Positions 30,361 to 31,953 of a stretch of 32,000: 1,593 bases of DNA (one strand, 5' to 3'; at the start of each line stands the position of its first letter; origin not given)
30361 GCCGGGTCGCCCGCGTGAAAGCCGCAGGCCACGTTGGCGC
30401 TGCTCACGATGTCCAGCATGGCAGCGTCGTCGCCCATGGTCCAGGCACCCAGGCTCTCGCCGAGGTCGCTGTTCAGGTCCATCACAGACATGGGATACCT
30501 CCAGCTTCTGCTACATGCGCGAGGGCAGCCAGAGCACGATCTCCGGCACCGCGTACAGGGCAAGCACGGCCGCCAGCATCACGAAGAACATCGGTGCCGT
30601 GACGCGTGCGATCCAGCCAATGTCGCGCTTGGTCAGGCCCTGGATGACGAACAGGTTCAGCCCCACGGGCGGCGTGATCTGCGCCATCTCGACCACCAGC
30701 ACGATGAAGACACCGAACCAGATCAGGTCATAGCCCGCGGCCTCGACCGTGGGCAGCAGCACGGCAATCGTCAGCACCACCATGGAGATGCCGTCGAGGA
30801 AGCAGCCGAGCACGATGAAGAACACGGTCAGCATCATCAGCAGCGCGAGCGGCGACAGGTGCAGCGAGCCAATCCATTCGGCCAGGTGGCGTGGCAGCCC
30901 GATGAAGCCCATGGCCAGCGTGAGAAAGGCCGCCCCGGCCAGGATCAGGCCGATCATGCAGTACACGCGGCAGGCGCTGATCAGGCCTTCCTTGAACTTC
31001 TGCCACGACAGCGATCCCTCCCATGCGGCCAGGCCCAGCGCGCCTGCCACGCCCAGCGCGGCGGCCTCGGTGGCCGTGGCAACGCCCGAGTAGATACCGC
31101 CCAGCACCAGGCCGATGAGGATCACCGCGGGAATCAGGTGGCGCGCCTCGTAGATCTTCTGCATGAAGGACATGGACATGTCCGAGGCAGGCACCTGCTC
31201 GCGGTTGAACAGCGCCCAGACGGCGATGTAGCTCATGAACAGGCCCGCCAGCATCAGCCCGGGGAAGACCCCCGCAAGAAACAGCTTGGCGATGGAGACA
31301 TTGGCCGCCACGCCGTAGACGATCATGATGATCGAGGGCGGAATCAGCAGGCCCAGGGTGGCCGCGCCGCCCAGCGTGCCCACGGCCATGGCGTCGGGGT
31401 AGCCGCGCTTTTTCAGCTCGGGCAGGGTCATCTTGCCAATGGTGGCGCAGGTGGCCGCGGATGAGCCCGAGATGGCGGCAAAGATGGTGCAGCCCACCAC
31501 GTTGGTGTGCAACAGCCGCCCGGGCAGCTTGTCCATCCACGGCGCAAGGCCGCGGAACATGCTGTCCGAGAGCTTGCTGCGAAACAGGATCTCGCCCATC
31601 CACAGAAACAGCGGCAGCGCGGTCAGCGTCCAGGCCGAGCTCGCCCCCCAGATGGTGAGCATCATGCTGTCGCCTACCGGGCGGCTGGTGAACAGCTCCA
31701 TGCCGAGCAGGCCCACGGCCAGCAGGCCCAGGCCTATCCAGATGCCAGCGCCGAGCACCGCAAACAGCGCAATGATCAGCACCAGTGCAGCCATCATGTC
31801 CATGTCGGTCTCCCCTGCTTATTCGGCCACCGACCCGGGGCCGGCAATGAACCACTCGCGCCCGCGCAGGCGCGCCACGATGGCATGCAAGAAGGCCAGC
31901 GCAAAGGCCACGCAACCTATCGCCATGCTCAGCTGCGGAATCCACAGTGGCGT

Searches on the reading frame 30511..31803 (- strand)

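Call 24: search_protein_families(library=pfam, max_evalue=0.00001, proteins=[window:30511-31803:-])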
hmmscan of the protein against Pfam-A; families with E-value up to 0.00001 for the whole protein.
window:30511-31803:- (430 aa): 1 family
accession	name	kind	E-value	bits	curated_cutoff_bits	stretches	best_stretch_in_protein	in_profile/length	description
PF06808.19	DctM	-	2.1e-80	271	23.8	1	11-422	2-413/413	Tripartite ATP-independent periplasmic transporter, DctM component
